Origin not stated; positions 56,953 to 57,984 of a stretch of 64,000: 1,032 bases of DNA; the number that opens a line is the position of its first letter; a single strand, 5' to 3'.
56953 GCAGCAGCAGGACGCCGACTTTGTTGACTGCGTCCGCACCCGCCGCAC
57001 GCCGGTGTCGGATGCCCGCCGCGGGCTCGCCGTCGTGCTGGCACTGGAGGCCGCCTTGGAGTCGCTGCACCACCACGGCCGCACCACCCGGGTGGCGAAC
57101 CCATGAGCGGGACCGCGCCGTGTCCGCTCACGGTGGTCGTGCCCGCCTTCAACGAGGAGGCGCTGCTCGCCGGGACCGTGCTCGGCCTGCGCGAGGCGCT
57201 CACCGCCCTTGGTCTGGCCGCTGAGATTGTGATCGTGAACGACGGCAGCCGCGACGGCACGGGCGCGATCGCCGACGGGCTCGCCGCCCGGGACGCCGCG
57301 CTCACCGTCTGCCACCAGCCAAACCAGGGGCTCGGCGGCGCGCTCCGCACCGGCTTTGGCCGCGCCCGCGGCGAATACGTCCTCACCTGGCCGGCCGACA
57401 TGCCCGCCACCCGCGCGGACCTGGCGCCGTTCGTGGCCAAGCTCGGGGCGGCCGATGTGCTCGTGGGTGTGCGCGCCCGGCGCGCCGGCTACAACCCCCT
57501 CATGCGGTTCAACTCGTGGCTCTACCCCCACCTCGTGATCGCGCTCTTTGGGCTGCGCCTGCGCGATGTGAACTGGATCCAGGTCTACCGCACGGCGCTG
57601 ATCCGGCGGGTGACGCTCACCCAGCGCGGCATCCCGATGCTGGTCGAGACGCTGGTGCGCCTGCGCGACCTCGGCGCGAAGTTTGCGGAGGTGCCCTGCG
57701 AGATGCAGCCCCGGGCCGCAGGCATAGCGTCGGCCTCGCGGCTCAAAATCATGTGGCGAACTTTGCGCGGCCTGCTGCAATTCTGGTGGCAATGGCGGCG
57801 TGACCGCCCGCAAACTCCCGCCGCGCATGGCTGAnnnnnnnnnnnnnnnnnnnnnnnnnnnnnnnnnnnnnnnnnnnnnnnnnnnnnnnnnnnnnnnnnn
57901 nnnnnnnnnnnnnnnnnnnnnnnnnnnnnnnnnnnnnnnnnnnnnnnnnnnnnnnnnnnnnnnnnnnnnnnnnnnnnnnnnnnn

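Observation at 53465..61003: Non-canonical Arn-like locus: GT-C transferase divergent from an oxidoreductase / GT2 / acyltransferase-ACP / KAS III / aminotransferase operon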

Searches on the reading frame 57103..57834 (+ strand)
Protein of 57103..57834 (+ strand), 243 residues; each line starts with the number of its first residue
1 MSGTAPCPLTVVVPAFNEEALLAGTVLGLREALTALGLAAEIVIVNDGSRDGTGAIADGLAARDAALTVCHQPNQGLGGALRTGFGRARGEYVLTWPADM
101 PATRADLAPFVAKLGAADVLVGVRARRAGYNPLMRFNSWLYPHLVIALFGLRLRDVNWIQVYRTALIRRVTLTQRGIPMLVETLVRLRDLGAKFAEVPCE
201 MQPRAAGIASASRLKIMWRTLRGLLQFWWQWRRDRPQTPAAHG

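Call 3: search_protein_families(library=pfam, proteins=[window:57103-57834:+], max_evalue=0.01)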
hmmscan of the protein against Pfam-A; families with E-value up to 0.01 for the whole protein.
window:57103-57834:+ (243 aa): 3 families
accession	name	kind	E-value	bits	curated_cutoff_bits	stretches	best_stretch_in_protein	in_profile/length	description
PF00535.33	Glycos_transf_2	-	1.6e-23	83.9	23.3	1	10-139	1-130/168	Glycosyl transferase family 2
PF12804.13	NTP_transf_3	-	1e-07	32.7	27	1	32-133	30-131/160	MobA-like NTP transferase domain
PF13641.12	Glyco_tranf_2_3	-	0.0043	17.5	27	1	9-80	3-74/230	Glycosyltransferase like family 2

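Call 4: search_protein_families(library=ncbifam, proteins=[window:57103-57834:+], max_evalue=0.01)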
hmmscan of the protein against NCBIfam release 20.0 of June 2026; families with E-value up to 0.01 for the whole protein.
window:57103-57834:+ (243 aa): 17 families
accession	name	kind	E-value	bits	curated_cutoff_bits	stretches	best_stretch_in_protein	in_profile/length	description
NF007482.0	PRK10073.1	equivalog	7.8e-13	48.1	423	1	9-94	8-90/334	glycosyltransferase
TIGR03937.1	PgaC_IcaA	equivalog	1.2e-12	47.5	422.3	1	9-99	47-135/407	poly-beta-1,6-N-acetyl-D-glucosamine synthase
NF058614.1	PPMAGASynPpgS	equivalog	7.2e-10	38.7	370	1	11-127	4-116/226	polyprenyl-phospho-N-acetylgalactosaminyl synthase PpgS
NF041875.1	EPS_EpsD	equivalog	1.2e-09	38.1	370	1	9-105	1-95/325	exopolysaccharide biosynthesis glycosyltransferase EpsD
TIGR04182.1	glyco_TIGR04182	equivalog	1.6e-09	37.6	325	1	10-207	3-196/293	S-layer glycoprotein N-glycosyltransferase AglJ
NF041391.1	DPhHxTase_Halo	equivalog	5e-09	35.5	375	1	15-205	3-187/213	dolichyl-phosphate hexose transferase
NF047588.1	GlcsyltransPgfSStrep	equivalog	3.2e-08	33.2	500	1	9-155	3-151/308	glycosyltransferase PgfS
NF007986.1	PRK10714.1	equivalog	3.2e-08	32.9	529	1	10-155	9-156/316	undecaprenyl-phosphate 4-deoxy-4-formamido-L-arabinose transferase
TIGR04283.1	glyco_like_mftF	equivalog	1.9e-07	30.9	182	1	9-101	1-84/221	TIGR04283 family arsenosugar biosynthesis glycosyltransferase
NF010496.0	PRK13915.1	equivalog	5.2e-07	29.1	262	1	9-107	33-134/307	glucosyl-3-phosphoglycerate synthase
NF038302.1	EPS_HpsE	equivalog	2.4e-05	23.4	300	1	9-93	3-90/307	hormogonium polysaccharide biosynthesis glycosyltransferase HpsE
TIGR03469.1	HpnB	hypoth_equivalog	0.00021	20.5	379.25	1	9-114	46-160/386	hopene-associated glycosyltransferase HpnB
NF053846.1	glyco_with_XrtP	equivalog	0.00041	19.1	520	1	11-71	45-101/440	XrtP-associated glycosyltransferase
NF047683.1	TeichurnBiosyTuaG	equivalog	0.00051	19.8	400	1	9-94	8-91/252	teichuronic acid biosynthesis protein TuaG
NF045692.1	OglycostaseCruG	equivalog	0.0014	17.6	600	1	9-112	43-150/386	2'-O-glycosyltransferase CruG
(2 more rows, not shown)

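Call 23: search_solved_structures(query=window:57103-57831:+, max_evalue=0.001)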
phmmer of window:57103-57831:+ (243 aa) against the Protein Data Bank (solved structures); distinct sequences matched with E-value up to 0.001: 14.
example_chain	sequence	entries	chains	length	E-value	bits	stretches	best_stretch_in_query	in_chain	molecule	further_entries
9bhc_C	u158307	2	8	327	3.6e-09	39.9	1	8-168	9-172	Undecaprenyl-phosphate 4-deoxy-4-formamido-L-arabinose transferase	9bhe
8vxh_A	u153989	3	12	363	4.6e-09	39.5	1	8-168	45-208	Undecaprenyl-phosphate 4-deoxy-4-formamido-L-arabinose transferase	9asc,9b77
9hwj_A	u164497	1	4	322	5.5e-08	36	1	9-128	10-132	Undecaprenyl-phosphate 4-deoxy-4-formamido-L-arabinose transferase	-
5mlz_A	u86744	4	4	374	5.7e-08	35.9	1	9-232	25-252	Dolichol monophosphate mannose synthase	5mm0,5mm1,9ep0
5eke_A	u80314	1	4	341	7.1e-07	32.3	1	4-142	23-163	Uncharacterized glycosyltransferase sll0501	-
5ekp_C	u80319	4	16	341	7.3e-07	32.3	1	4-142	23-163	Uncharacterized glycosyltransferase sll0501 | Glycosyltransferase sll0501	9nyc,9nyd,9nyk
9nye_A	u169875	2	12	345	7.5e-07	32.3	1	4-142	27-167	Glycosyltransferase sll0501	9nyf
3bcv_A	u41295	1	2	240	7.6e-07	32.2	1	9-99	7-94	Putative glycosyltransferase protein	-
9omj_A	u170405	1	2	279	2.5e-06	30.6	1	8-98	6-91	Glycosyltransferase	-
9omh_A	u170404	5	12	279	2.8e-06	30.4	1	8-98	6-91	Glycosyltransferase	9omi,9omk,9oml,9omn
9omm_A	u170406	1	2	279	2.8e-06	30.4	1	8-98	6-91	Glycosyltransferase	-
5hea_A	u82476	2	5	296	1.9e-05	27.7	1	9-95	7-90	Putative glycosyltransferase (GalT1)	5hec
7pdo_A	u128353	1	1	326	0.00083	22.3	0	8-100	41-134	Glucosyl-3-phosphoglycerate synthase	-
7p5l_A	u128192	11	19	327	0.00084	22.3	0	8-100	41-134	Glucosyl-3-phosphoglycerate synthase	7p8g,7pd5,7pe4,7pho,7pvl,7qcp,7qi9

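Call 36: find_homologous_proteins(query=window:57103-57831:+, max_evalue=0.00001)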
Query window:57103-57831:+ (243 aa): 910 proteins with E <= 0.00001 among 8000 candidates; the best 120 are listed.
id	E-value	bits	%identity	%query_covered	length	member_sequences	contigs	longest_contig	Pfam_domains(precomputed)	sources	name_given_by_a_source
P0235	5.5e-136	470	88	100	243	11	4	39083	PF00535.33,PF12804.14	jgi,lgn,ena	jgi:glycosyltransferase involved in cell wall biosynthesis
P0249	7.1e-124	430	81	100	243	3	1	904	PF00535.33,PF12804.14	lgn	-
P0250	7.7e-120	417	81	97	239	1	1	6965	PF13641.13,PF00535.33,PF12804.14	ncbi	-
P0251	9.8e-119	413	77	100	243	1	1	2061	PF13641.13,PF00535.33,PF12804.14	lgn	-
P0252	2.8e-117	409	82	97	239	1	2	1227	PF00535.33,PF12804.14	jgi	jgi:glycosyltransferase involved in cell wall biosynthesis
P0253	2.1e-115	403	77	100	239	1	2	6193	PF00535.33,PF12804.14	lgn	-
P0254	3.2e-115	402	77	98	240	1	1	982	PF13641.13,PF00535.33,PF12804.14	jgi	-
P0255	1.2e-113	397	78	95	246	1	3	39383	PF13641.13,PF00535.33,PF12804.14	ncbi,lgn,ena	-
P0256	2.9e-113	396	78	95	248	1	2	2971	PF00535.33,PF12804.14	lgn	-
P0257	8.9e-113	394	79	95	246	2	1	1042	PF13641.13,PF00535.33,PF12804.14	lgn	-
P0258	4.9e-112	392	76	98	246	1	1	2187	PF13641.13,PF00535.33,PF12804.14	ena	-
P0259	1.2e-111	390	77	97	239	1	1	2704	PF13641.13,PF00535.33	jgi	jgi:glycosyltransferase involved in cell wall biosynthesis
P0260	1.3e-111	390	78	98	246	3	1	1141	PF00535.33,PF12804.14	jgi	jgi:glycosyltransferase involved in cell wall biosynthesis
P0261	1.3e-111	390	78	95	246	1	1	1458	PF13641.13,PF00535.33,PF12804.14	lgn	-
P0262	1.4e-111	390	76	97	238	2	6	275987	PF00535.33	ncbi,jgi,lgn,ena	-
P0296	2.0e-98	347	69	97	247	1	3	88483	PF00535.33,PF12804.14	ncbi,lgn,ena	-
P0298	7.5e-97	342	71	93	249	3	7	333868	PF13641.13,PF00535.33,PF12804.14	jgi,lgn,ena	-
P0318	1.6e-92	328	67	95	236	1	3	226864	PF00535.33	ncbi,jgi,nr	ncbi:MAG TPA: glycosyltransferase family 2 protein [Lacunisphaera sp.]|jgi:glycosyltransferase invol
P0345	4.0e-91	323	66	95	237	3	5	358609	PF13641.13,PF00535.33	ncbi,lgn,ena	-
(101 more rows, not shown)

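Call 37: find_encoding_contigs(protein=P0262, flank=8000, max_places=2)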
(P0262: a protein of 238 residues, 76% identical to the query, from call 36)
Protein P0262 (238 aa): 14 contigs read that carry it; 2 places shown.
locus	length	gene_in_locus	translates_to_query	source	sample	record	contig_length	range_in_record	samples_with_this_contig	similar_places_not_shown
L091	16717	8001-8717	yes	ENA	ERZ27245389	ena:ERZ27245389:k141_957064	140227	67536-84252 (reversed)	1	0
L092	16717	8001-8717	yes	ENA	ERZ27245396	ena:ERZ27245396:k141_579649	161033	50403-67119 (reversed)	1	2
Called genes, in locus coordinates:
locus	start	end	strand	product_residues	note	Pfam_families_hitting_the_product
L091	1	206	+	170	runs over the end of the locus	PF00535:Glycos_transf_2, PF13641:Glyco_tranf_2_3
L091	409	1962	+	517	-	-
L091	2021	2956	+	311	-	PF00535:Glycos_transf_2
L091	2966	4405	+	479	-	PF13231:PMT_2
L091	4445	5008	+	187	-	-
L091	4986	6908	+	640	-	PF02366:PMT, PF13231:PMT_2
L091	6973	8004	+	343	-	PF01408:GFO_IDH_MocA, PF03447:NAD_binding_3 (faint), PF02894:GFO_IDH_MocA_C, PF22725:GFO_IDH_MocA_C3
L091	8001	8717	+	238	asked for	PF00535:Glycos_transf_2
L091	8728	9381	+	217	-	PF13302:Acetyltransf_3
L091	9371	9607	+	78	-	-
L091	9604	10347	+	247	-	PF00106:adh_short, PF08659:KR, PF13561:adh_short_C2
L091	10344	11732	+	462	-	PF00501:AMP-binding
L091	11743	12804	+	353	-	PF04443:LuxE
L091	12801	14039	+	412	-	PF05893:LuxC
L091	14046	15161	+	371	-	PF01041:DegT_DnrJ_EryC1, PF00155:Aminotran_1_2 (weak)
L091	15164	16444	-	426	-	-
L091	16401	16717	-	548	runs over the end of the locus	-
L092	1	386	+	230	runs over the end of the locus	PF00535:Glycos_transf_2, PF13641:Glyco_tranf_2_3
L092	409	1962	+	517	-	-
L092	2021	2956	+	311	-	PF00535:Glycos_transf_2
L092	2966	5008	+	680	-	PF13231:PMT_2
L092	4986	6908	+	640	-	PF02366:PMT, PF13231:PMT_2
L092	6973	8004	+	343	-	PF01408:GFO_IDH_MocA, PF03447:NAD_binding_3 (faint), PF02894:GFO_IDH_MocA_C, PF22725:GFO_IDH_MocA_C3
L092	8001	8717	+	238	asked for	PF00535:Glycos_transf_2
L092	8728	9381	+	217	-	PF13302:Acetyltransf_3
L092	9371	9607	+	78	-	-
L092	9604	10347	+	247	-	PF00106:adh_short, PF08659:KR, PF13561:adh_short_C2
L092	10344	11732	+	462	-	PF00501:AMP-binding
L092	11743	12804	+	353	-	PF04443:LuxE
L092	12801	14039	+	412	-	PF05893:LuxC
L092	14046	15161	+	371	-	PF01041:DegT_DnrJ_EryC1, PF00155:Aminotran_1_2 (weak)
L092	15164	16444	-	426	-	-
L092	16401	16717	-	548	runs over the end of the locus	-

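Call 38: find_encoding_contigs(protein=P0318, flank=8000, max_places=1)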
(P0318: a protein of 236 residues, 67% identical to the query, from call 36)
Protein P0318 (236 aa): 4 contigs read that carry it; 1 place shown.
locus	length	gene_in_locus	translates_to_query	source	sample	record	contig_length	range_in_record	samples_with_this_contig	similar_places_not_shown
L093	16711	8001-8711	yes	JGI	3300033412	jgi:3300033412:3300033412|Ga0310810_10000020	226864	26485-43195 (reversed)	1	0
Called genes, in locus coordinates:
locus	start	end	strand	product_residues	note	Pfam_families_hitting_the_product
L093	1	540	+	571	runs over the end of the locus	-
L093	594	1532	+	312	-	PF00535:Glycos_transf_2, PF13641:Glyco_tranf_2_3 (weak)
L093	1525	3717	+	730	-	-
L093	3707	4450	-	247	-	PF13489:Methyltransf_23, PF13847:Methyltransf_31 (weak), PF08241:Methyltransf_11, PF08242:Methyltransf_12, PF13649:Methyltransf_25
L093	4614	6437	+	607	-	PF02366:PMT, PF13231:PMT_2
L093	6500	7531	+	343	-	PF01408:GFO_IDH_MocA, PF03447:NAD_binding_3 (weak), PF02894:GFO_IDH_MocA_C, PF22725:GFO_IDH_MocA_C3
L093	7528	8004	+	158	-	PF25084:LbH_EIF2B (faint), PF25087:GMPPB_C (weak), PF00132:Hexapep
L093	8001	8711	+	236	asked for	PF00535:Glycos_transf_2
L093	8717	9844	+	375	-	PF01041:DegT_DnrJ_EryC1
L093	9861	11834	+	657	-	PF13231:PMT_2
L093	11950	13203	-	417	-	-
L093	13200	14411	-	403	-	-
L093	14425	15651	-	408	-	PF09594:GT87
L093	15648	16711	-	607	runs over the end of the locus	PF13231:PMT_2 (weak)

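Call 54: predict_structure(alignment_id=A4)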
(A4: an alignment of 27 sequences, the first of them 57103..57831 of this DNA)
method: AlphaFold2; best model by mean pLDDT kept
length: 243 residues; sequences in the alignment: 27
mean_pLDDT: 89.4   pTM: 0.86
mean pLDDT of the five models: 89.4, 89.0, 88.5, 87.8, 87.6
residues with pLDDT >= 90: 173; 70-90: 49; 50-70: 14; < 50: 7
segments of 3 or more residues with pLDDT < 50: 1-3, 241-243
pLDDT, mean of each block of 10 residues (from residue 1): 68 96 97 96 97 98 97 94 96 94 94 97 82 85 92 86 97 90 95 93 67 84 95 72 40
secondary structure, 60 per line:
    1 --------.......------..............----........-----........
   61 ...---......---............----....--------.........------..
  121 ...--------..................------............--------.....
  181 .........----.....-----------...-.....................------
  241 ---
elements in order: E9-15 H22-35 E40-47 H53-63 E67-72 H76-87 E92-95 H104-112 E119-123 H132-149 E156-163 H164-167 H176-189 E194-198 H214-234

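Call 59: fold_search(model_id=the predicted structure, library=pdb)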
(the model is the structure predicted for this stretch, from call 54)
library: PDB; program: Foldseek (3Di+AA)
matches with E <= 10: 1357; with E <= 0.001: 282
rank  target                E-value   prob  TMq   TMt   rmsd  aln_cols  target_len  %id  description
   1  9nyf_A                2.6e-14  1.00  0.74  0.59   3.1       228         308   20  Cryo-EM structure of the glycosyltransferase GtrB (tetramer volume) (released 2025-12-17)
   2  9nyc_A                7.6e-14  1.00  0.76  0.60   3.1       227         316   21  Cryo-EM structure of the glycosyltransferase GtrB in the substrate-bound state (released 2025-12-17)
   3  9bhe_A                1.2e-13  1.00  0.72  0.57   3.6       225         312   22  Salmonella undecaprenyl-phosphate 4-deoxy-4-formamido-L-arabinose transferase (ArnC) bound to UDP (released 2025-02-12)
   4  9nyd_A                1.7e-13  1.00  0.76  0.60   2.9       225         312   21  Cryo-EM structure of the glycosyltransferase GtrB in the pre-catalysis and product-bound state (released 2025-12-17)
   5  9asc_A                4.1e-13  1.00  0.73  0.57   3.0       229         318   20  Cryo-EM Structure of the Glycosyltransferase ArnC from Salmonella enterica in the UDP-bound State Determined on Talos  (released 2025-02-05)
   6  9nyd_B                7.3e-13  1.00  0.75  0.60   2.6       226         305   21  Cryo-EM structure of the glycosyltransferase GtrB in the pre-catalysis and product-bound state (released 2025-12-17)
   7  9b77_A                8.2e-13  1.00  0.71  0.56   2.9       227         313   22  Cryo-EM Structure of the Glycosyltransferase ArnC from Salmonella enterica in the Apo State Determined on Krios micros (released 2025-02-05)
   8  9bhe_B                8.2e-13  1.00  0.72  0.58   3.2       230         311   23  Salmonella undecaprenyl-phosphate 4-deoxy-4-formamido-L-arabinose transferase (ArnC) bound to UDP (released 2025-02-12)
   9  8vxh_A                9.3e-13  1.00  0.70  0.56   3.1       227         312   20  Cryo-EM Structure of the Glycosyltransferase ArnC from Salmonella enterica in the Apo State Determined on Talos Arctic (released 2025-02-05)
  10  9nyd_C                1.1e-12  1.00  0.74  0.60   2.7       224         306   19  Cryo-EM structure of the glycosyltransferase GtrB in the pre-catalysis and product-bound state (released 2025-12-17)
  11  9bhc_B                1.4e-12  1.00  0.70  0.56   3.3       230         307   21  Salmonella undecaprenyl-phosphate 4-deoxy-4-formamido-L-arabinose transferase (ArnC) (released 2025-02-12)
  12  9bhc_A                1.4e-12  1.00  0.68  0.55   5.4       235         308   21  Salmonella undecaprenyl-phosphate 4-deoxy-4-formamido-L-arabinose transferase (ArnC) (released 2025-02-12)
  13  5mlz                  5.1e-12  1.00  0.73  0.52   3.6       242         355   24  Dolichyl phosphate mannose synthase in complex with GDP and Mg2+ (released 2017-08-09)
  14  5ekp_C                7.4e-12  1.00  0.64  0.52   5.4       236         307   20  Structure of the polyisoprenyl-phosphate glycosyltransferase GtrB (WT) (released 2016-01-06)
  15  9hwj_A                9.5e-12  1.00  0.68  0.56   3.9       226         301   19  Structure of Undecaprenyl-phosphate 4-deoxy-4-formamido-L-arabinose transferase embedded in nanodisc (released 2026-01-14)
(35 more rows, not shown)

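Call 74: search_protein_families(library=pfam, proteins=[L092:4986-6908:+, L093:4614-6437:+, L092:409-1962:+, L093:1525-3717:+], max_evalue=0.01)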
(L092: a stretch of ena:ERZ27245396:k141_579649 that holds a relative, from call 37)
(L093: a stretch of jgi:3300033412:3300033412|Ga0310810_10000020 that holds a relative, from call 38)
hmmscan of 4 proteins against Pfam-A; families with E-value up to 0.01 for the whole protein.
L092:4986-6908:+ (640 aa): 2 families
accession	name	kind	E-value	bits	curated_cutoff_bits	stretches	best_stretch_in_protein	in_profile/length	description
PF13231.12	PMT_2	-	1.8e-10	41.7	26.1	1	138-240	24-129/160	Dolichyl-phosphate-mannose-protein mannosyltransferase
PF02366.24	PMT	-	1.3e-08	35.2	22.7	1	135-280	82-231/245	Dolichyl-phosphate-mannose-protein mannosyltransferase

L093:4614-6437:+ (607 aa): 2 families
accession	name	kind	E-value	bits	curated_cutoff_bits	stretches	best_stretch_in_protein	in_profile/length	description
PF13231.12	PMT_2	-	6.5e-11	43.1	26.1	1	103-209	23-131/160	Dolichyl-phosphate-mannose-protein mannosyltransferase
PF02366.24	PMT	-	1.4e-10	41.7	22.7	1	101-209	82-197/245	Dolichyl-phosphate-mannose-protein mannosyltransferase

L092:409-1962:+ (517 aa): 0 families

L093:1525-3717:+ (730 aa): 0 families

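Call 75: find_encoding_contigs(protein=P0296, flank=9000, max_places=1)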
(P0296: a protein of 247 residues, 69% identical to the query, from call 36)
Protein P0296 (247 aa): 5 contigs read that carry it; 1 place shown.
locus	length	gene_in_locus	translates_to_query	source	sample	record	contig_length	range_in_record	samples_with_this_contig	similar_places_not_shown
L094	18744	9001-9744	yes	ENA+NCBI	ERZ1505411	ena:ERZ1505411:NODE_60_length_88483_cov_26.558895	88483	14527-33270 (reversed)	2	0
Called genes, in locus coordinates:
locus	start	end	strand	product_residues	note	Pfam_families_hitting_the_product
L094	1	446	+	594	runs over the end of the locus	-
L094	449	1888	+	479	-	-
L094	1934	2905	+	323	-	PF00535:Glycos_transf_2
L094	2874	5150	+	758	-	-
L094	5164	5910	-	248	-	PF13489:Methyltransf_23, PF13847:Methyltransf_31 (weak), PF08241:Methyltransf_11, PF08242:Methyltransf_12, PF13649:Methyltransf_25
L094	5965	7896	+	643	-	PF13231:PMT_2, PF02366:PMT (weak)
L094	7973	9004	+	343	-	PF01408:GFO_IDH_MocA, PF02894:GFO_IDH_MocA_C, PF22725:GFO_IDH_MocA_C3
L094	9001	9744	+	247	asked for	PF00535:Glycos_transf_2, PF12804:NTP_transf_3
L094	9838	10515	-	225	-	PF25084:LbH_EIF2B (faint), PF00132:Hexapep (weak), PF25087:GMPPB_C (weak), PF00132:Hexapep (weak)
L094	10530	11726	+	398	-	PF00155:Aminotran_1_2 (weak), PF01041:DegT_DnrJ_EryC1, PF01212:Beta_elim_lyase (weak)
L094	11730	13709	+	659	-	PF13231:PMT_2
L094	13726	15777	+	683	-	PF13231:PMT_2 (weak)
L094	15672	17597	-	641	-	PF13231:PMT_2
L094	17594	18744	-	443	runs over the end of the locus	-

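Call 76: find_encoding_contigs(protein=P0298, flank=9000, max_places=1)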
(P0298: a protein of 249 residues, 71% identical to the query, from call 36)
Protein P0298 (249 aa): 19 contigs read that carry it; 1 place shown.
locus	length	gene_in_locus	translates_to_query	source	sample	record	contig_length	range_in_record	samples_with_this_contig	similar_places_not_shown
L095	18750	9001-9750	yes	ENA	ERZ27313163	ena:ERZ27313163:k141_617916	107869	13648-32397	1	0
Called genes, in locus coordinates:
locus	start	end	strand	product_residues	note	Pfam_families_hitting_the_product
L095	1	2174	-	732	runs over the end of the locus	-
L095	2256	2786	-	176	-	PF13521:AAA_28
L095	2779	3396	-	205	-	PF04973:NMN_transporter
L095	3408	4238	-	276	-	PF01430:HSP33 (weak)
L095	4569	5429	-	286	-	-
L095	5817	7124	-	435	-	PF13742:tRNA_anti_2, PF01336:tRNA_anti-codon, PF02601:Exonuc_VII_L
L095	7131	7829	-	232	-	PF09335:VTT_dom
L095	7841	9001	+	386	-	PF01408:GFO_IDH_MocA, PF03447:NAD_binding_3 (weak), PF02894:GFO_IDH_MocA_C (faint), PF22725:GFO_IDH_MocA_C3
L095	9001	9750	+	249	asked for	PF13641:Glyco_tranf_2_3 (weak), PF00535:Glycos_transf_2, PF12804:NTP_transf_3 (weak)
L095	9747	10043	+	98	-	-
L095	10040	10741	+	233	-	PF00106:adh_short, PF01370:Epimerase (faint), PF13561:adh_short_C2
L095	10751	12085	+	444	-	PF00501:AMP-binding, PF13193:AMP-binding_C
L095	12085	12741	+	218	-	PF13302:Acetyltransf_3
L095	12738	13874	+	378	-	PF01041:DegT_DnrJ_EryC1, PF01212:Beta_elim_lyase (weak)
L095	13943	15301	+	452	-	-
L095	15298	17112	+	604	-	-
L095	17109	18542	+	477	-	-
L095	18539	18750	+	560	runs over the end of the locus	-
